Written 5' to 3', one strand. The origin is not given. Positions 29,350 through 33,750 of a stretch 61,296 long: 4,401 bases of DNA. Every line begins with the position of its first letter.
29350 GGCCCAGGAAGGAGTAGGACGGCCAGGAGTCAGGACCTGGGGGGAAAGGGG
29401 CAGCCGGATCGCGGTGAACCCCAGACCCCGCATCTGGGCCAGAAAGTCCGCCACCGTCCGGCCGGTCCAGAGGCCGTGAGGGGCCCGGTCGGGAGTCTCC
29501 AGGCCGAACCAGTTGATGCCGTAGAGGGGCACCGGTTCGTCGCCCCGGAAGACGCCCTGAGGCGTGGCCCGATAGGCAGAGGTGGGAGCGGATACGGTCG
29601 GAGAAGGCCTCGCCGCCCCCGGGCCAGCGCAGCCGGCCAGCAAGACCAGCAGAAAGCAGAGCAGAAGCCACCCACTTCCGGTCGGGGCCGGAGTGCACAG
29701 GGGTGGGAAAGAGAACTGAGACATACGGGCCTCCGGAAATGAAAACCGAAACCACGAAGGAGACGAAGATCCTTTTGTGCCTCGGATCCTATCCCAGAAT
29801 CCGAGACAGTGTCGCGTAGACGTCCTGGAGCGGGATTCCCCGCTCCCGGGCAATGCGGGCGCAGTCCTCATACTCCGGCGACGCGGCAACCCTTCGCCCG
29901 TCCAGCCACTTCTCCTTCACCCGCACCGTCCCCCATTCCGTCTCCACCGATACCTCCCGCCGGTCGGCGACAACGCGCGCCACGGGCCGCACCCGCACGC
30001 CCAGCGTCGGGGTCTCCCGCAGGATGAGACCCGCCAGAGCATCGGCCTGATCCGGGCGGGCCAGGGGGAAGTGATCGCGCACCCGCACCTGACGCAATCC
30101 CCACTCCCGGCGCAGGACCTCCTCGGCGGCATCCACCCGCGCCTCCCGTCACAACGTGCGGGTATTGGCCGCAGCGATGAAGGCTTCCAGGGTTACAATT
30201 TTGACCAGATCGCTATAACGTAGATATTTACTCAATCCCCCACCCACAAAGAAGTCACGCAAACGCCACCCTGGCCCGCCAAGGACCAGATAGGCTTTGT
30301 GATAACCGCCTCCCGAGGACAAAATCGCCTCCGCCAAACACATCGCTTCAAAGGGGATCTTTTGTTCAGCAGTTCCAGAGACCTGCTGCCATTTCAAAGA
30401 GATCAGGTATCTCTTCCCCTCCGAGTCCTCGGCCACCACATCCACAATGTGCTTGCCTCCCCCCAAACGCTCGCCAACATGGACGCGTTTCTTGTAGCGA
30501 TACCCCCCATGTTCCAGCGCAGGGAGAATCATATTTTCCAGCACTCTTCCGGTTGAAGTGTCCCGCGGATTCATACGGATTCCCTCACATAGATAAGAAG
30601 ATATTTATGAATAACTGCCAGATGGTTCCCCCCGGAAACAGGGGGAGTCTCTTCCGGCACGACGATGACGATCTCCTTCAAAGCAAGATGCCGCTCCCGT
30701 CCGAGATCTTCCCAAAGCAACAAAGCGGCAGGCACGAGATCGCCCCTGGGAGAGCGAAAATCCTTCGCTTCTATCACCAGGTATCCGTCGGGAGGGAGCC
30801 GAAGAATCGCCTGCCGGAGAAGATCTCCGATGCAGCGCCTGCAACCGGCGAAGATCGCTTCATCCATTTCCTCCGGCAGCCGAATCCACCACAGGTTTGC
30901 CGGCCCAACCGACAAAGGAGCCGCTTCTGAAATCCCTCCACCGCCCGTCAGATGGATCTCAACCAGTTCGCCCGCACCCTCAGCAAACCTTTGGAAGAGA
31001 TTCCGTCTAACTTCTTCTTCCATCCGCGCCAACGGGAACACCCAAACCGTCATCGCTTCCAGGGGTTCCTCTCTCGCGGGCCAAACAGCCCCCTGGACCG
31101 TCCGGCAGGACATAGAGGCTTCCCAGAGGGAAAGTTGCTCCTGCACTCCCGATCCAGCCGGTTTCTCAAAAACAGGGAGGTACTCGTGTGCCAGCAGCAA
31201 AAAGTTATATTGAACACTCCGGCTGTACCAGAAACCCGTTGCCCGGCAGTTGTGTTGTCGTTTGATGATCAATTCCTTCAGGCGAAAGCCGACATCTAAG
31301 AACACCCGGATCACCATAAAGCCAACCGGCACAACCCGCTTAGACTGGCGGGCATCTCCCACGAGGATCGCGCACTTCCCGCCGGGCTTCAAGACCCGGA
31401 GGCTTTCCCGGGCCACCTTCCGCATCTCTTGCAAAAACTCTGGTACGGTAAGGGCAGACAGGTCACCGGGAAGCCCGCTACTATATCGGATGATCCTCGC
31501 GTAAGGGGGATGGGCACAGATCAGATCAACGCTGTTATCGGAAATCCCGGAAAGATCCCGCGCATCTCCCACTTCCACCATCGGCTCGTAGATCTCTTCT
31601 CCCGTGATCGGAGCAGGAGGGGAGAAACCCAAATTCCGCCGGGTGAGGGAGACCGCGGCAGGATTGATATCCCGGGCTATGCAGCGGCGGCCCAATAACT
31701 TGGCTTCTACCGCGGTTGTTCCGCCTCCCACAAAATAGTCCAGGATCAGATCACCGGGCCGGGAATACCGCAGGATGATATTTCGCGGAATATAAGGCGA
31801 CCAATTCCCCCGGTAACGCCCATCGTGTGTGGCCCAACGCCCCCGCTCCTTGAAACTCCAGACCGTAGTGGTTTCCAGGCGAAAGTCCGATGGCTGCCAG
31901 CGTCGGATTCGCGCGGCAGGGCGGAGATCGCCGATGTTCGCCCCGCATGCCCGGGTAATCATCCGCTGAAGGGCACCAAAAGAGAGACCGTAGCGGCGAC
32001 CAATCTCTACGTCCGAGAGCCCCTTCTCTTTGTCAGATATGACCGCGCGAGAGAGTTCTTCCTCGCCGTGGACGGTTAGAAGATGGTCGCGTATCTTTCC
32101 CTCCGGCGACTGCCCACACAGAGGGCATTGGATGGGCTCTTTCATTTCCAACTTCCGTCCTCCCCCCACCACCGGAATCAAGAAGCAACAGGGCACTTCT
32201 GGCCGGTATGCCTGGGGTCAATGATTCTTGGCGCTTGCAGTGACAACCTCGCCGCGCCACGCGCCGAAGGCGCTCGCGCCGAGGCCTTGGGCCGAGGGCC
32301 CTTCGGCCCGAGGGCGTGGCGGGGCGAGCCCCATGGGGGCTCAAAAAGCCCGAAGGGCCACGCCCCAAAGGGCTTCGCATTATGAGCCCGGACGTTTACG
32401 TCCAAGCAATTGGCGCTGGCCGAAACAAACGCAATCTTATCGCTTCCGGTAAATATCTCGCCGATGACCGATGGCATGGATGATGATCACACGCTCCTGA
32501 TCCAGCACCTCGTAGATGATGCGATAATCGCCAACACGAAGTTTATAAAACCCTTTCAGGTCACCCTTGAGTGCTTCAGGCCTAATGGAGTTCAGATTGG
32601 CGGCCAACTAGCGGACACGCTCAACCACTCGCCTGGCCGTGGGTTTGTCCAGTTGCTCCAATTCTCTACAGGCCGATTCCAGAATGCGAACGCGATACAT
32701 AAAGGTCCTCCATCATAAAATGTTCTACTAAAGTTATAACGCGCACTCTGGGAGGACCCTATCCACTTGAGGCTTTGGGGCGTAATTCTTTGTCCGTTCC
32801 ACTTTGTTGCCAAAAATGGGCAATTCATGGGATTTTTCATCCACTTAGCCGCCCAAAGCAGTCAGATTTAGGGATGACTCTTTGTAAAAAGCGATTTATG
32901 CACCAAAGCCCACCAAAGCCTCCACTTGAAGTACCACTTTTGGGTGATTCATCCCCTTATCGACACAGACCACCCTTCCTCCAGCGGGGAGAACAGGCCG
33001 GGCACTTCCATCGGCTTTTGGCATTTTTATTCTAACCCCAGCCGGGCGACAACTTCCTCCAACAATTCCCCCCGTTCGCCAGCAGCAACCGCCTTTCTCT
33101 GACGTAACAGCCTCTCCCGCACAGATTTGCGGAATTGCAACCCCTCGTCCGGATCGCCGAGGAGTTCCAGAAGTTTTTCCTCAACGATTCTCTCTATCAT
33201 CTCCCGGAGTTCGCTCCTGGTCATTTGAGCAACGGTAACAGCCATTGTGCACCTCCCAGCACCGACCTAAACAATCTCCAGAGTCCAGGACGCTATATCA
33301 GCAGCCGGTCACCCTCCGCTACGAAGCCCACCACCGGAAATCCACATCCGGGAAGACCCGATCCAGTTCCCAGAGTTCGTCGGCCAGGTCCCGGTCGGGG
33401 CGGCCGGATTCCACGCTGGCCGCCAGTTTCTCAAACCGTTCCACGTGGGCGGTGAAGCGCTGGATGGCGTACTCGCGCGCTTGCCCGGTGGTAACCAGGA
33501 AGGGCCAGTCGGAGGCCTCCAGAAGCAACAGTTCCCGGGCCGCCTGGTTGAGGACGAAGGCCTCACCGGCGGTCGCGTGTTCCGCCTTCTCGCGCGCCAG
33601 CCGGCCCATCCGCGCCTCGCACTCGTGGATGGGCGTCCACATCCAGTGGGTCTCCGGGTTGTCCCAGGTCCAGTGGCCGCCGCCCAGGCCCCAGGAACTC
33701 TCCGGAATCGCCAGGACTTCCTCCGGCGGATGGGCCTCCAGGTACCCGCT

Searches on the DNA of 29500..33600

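Call 44: search_rna_families(source=window, start=29500, end=33600, threshold=evalue, max_evalue=1)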
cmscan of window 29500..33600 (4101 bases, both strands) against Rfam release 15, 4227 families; matches with E-value up to 1: 1.
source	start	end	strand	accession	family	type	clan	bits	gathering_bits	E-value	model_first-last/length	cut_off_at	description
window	30847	30924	+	RF03032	narK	Cis-reg;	-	22.7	43.2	0.31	1-72/72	no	narK RNA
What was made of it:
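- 32215..32395 (.): GC-rich, hairpin-rich copy of a repeat dispersed in this genome (core 32247-32323). It separates the toxin-antitoxin part from the restriction-modification part. No Rfam match (call 44).
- Tried and rejected: Rfam on the island: one sub-threshold chance hit (call 44).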

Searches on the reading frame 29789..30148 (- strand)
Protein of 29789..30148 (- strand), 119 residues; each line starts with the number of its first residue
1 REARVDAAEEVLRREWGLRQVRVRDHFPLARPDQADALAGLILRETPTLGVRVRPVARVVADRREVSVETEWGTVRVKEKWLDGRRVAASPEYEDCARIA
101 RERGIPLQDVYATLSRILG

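Call 3: search_protein_families(library=pfam, proteins=[window:29789-30136:-], max_evalue=0.01)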
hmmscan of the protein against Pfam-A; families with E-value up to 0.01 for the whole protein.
window:29789-30136:- (115 aa): 1 family
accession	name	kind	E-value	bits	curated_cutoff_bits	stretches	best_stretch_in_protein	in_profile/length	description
PF01969.22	Ni_insertion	-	5.6e-23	82.1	22.1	1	25-107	294-375/375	Nickel insertion protein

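Call 9: search_protein_families(library=ncbifam, proteins=[window:29789-30148:-], max_evalue=0.1)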
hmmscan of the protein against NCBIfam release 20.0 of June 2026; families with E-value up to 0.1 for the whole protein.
window:29789-30148:- (119 aa): 2 families
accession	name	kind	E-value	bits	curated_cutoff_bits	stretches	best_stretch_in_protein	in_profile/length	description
NF052512.1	nickel_LarC2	equivalog_domain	5.5e-20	71.6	50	1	29-97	50-118/118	nickel pincer cofactor biosynthesis protein LarC2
TIGR00268.2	TIGR00268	equivalog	0.074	12.3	150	0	4-31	190-216/259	ATP-dependent sacrificial sulfur transferase LarE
